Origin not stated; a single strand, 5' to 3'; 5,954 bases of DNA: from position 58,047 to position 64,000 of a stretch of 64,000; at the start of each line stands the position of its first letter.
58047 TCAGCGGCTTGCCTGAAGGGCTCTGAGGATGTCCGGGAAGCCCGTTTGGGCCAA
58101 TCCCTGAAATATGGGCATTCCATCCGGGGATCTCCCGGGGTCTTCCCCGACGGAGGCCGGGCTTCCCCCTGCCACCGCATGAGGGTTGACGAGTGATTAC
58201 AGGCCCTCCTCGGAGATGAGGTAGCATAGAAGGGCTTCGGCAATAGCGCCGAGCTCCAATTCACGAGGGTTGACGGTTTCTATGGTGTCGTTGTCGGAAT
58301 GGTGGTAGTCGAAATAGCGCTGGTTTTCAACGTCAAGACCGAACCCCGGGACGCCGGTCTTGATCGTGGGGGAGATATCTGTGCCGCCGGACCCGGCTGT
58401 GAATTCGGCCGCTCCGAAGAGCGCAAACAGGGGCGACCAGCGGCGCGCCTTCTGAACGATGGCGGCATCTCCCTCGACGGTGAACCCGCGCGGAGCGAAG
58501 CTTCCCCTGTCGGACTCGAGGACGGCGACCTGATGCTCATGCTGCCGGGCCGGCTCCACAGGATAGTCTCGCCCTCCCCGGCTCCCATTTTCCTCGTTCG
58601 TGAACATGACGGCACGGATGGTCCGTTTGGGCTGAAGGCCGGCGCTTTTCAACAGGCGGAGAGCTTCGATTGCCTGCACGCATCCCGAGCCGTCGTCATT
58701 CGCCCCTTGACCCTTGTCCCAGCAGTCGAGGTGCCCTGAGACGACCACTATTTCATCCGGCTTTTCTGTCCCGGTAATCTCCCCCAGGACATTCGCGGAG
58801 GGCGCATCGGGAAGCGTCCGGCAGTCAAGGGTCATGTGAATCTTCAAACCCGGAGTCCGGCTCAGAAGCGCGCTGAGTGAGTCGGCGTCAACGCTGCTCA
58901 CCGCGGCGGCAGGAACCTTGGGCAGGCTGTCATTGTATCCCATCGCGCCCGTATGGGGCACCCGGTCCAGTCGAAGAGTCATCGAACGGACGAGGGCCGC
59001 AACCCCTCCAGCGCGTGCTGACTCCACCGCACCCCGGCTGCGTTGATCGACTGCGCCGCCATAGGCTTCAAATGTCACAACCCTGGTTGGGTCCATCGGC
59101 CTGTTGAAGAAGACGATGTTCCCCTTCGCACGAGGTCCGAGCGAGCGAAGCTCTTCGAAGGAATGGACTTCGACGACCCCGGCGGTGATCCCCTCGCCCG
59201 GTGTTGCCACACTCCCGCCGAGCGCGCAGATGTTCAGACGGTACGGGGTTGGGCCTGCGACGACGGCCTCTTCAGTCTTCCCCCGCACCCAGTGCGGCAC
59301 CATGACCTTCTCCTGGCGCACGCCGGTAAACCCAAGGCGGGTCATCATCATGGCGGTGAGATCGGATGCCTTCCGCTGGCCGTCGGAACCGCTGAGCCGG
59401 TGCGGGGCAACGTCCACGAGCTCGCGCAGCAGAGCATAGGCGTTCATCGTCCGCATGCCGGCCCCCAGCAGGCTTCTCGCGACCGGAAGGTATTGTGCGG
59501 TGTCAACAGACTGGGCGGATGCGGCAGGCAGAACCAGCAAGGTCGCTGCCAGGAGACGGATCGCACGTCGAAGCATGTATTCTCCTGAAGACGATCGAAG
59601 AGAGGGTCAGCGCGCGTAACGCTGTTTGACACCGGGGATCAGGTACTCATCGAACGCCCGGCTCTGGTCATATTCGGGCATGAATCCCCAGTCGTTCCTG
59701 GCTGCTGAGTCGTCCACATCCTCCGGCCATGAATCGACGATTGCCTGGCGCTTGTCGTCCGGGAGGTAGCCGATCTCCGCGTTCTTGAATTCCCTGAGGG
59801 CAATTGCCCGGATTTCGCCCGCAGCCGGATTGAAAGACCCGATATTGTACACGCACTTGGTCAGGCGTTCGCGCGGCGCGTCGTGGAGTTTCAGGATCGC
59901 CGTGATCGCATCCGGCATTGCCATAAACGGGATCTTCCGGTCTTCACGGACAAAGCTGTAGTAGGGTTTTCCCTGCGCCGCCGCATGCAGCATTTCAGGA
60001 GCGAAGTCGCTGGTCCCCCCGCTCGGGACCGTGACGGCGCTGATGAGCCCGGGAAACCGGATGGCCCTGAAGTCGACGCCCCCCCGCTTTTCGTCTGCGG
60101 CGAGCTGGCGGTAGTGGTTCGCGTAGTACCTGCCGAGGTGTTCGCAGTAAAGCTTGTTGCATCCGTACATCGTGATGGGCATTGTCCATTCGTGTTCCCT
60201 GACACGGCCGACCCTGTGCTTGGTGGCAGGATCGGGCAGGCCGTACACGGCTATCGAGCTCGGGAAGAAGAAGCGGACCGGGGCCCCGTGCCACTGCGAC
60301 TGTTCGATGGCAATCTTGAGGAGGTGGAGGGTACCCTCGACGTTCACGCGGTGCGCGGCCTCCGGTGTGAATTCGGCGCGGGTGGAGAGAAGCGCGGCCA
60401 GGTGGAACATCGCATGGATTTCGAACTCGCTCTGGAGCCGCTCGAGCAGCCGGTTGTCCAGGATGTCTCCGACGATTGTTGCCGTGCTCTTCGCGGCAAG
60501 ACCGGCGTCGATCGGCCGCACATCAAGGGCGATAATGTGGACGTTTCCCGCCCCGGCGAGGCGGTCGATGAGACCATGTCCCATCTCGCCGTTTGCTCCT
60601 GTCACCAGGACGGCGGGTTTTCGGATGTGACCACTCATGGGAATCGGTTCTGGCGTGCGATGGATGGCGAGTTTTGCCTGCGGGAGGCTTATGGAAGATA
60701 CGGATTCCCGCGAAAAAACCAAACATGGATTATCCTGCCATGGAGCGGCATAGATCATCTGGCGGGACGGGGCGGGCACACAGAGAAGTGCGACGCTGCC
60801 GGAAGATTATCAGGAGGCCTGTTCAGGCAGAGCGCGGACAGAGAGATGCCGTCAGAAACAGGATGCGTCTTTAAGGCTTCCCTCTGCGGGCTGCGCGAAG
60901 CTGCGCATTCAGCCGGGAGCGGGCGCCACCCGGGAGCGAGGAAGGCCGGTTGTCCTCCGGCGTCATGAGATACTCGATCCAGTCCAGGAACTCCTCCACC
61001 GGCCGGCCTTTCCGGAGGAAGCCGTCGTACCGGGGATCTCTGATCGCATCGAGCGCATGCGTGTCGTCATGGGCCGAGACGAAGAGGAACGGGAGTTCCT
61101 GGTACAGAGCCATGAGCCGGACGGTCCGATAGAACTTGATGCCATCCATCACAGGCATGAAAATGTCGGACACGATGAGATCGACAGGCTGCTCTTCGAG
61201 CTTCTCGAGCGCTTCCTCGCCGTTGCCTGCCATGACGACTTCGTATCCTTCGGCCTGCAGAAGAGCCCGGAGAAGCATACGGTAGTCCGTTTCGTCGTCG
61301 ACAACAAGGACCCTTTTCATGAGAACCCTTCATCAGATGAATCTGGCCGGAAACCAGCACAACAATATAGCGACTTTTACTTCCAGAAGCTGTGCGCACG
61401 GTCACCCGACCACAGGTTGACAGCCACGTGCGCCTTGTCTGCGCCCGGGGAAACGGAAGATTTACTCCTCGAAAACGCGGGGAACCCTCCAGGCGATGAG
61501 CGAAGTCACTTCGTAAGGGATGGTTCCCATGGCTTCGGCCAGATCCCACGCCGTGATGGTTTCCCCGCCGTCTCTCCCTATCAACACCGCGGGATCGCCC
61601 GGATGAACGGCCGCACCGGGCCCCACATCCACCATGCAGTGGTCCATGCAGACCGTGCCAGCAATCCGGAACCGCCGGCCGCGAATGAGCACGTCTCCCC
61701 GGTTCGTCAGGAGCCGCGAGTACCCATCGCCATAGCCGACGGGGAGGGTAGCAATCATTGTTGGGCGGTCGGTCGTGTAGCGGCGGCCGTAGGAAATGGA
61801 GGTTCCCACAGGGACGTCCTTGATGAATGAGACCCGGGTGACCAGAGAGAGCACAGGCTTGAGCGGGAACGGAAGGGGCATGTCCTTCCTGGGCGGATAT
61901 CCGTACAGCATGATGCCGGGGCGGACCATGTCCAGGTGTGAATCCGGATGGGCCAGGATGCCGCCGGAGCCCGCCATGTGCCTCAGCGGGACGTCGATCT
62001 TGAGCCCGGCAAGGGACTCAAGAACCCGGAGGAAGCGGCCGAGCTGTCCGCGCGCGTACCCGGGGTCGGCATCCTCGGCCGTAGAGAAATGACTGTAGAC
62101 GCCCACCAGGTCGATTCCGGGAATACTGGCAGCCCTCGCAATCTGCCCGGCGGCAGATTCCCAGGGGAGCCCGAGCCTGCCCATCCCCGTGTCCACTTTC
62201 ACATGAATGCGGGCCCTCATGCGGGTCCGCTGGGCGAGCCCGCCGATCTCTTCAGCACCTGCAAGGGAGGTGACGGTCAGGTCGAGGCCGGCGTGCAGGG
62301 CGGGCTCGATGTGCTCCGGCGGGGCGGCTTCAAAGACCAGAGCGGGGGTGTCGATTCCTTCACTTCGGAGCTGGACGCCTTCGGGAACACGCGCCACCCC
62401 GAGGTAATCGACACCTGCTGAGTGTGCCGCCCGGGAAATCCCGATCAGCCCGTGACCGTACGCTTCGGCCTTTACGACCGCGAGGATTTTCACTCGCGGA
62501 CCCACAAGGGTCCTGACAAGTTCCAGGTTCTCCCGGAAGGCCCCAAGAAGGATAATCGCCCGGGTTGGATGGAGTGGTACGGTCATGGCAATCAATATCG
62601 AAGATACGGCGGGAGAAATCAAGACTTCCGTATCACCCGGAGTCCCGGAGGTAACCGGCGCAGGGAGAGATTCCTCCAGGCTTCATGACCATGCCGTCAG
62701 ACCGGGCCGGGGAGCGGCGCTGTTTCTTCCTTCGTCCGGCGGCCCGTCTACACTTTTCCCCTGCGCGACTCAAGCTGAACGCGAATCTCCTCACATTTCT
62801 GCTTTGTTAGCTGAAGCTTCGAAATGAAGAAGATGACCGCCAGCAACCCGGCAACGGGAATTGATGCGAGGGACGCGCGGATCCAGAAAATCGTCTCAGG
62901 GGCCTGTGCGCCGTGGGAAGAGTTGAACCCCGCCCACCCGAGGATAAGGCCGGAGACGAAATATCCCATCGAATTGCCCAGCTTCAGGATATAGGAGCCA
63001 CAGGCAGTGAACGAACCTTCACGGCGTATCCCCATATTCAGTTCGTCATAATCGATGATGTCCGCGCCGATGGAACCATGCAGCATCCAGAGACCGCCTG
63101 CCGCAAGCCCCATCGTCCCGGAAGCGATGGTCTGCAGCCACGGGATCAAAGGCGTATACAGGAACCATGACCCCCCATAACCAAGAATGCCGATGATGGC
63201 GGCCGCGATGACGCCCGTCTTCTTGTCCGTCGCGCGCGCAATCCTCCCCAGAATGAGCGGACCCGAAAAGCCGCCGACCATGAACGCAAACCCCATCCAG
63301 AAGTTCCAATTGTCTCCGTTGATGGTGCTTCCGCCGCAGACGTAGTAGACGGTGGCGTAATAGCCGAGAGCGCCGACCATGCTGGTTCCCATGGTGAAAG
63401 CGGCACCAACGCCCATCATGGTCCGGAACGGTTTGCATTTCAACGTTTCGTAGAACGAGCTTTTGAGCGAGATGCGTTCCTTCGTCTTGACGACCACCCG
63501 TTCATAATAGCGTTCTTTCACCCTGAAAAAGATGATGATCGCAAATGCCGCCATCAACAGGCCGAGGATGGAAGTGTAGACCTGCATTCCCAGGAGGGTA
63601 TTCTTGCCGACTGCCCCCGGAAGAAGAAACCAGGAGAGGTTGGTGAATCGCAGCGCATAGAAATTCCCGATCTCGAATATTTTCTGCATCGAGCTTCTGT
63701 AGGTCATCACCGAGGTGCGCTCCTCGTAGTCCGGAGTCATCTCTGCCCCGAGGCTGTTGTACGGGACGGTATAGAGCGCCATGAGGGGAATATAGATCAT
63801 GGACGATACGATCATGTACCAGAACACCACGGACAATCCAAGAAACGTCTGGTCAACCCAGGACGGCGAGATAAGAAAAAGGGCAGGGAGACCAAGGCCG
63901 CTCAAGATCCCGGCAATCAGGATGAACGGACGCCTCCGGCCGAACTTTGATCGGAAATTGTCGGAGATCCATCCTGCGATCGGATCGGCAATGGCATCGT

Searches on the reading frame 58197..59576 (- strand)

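Call 60: search_protein_families(library=pfam, proteins=[window:58197-59576:-], max_evalue=0.00001)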
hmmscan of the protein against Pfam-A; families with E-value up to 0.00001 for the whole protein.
window:58197-59576:- (459 aa): 2 families
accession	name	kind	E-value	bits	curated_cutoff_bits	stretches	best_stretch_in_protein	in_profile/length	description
PF04389.22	Peptidase_M28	-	1.2e-25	90.8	21.3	1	262-441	1-183/193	Peptidase family M28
PF01546.33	Peptidase_M20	-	1e-06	29.2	24.6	1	289-337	30-78/206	Peptidase family M20/M25/M40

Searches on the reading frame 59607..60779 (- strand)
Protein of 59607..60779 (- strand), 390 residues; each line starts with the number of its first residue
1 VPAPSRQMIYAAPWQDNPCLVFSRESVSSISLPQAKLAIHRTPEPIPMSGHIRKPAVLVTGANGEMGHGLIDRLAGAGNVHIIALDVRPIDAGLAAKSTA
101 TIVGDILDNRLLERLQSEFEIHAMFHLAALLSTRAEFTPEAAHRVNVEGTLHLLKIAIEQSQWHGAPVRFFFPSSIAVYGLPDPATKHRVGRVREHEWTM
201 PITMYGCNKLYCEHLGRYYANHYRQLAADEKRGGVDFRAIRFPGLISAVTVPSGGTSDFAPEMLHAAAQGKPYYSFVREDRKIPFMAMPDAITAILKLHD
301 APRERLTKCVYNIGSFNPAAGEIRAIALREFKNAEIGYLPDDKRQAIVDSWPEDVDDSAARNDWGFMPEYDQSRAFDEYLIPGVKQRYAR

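Call 60: search_protein_families(library=pfam, proteins=[window:59607-60779:-], max_evalue=0.00001)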
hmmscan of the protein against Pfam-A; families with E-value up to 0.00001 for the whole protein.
window:59607-60779:- (390 aa): 5 families
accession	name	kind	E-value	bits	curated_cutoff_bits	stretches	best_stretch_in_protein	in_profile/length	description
PF01370.27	Epimerase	-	3.6e-26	92.5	20.9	1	57-314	1-240/240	NAD dependent epimerase/dehydratase family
PF16363.11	GDP_Man_Dehyd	-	2.6e-17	63.7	27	1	58-224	1-172/332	GDP-mannose 4,6 dehydratase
PF02719.21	Polysacc_synt_2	-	4.9e-08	33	20.2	1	57-160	1-118/293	Polysaccharide biosynthesis protein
PF01073.25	3Beta_HSD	-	7.7e-08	32.1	22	1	58-161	1-107/280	3-beta hydroxysteroid dehydrogenase/isomerase family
PF04321.23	RmlD_sub_bind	-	1.3e-07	31.4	27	1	57-214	3-134/287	RmlD substrate binding domain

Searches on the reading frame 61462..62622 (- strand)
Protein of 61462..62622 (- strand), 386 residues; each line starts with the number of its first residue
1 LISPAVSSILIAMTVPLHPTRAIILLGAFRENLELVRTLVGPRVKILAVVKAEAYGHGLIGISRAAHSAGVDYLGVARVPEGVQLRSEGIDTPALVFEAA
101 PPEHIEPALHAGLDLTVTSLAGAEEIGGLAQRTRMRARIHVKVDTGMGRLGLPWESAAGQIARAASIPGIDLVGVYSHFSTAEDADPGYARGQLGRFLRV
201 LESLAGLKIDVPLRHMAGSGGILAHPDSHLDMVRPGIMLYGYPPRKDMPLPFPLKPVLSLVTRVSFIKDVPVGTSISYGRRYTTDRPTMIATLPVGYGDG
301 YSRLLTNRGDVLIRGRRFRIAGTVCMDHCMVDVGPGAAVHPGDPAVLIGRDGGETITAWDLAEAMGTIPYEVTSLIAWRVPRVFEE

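Call 60: search_protein_families(library=pfam, proteins=[window:61462-62622:-], max_evalue=0.00001)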
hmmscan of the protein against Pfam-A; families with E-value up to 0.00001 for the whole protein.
window:61462-62622:- (386 aa): 2 families
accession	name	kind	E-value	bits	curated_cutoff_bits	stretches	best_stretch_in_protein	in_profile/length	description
PF01168.26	Ala_racemase_N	-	9.9e-66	222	24.1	1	26-244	3-220/220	Alanine racemase, N-terminal domain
PF00842.27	Ala_racemase_C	-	4.6e-44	149.5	25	1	257-383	1-126/127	Alanine racemase, C-terminal domain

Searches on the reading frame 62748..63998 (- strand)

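Call 60: search_protein_families(library=pfam, proteins=[window:62748-63998:-], max_evalue=0.00001)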
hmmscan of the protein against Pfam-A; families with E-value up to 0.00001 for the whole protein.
window:62748-63998:- (416 aa): 2 families
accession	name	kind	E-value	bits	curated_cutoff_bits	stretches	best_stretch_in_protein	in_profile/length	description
PF13347.12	MFS_2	-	1.8e-48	165.6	27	1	1-398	46-426/427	MFS/sugar transport protein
PF07690.21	MFS_1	-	2e-09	37.3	33.4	1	2-306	46-314/347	Major Facilitator Superfamily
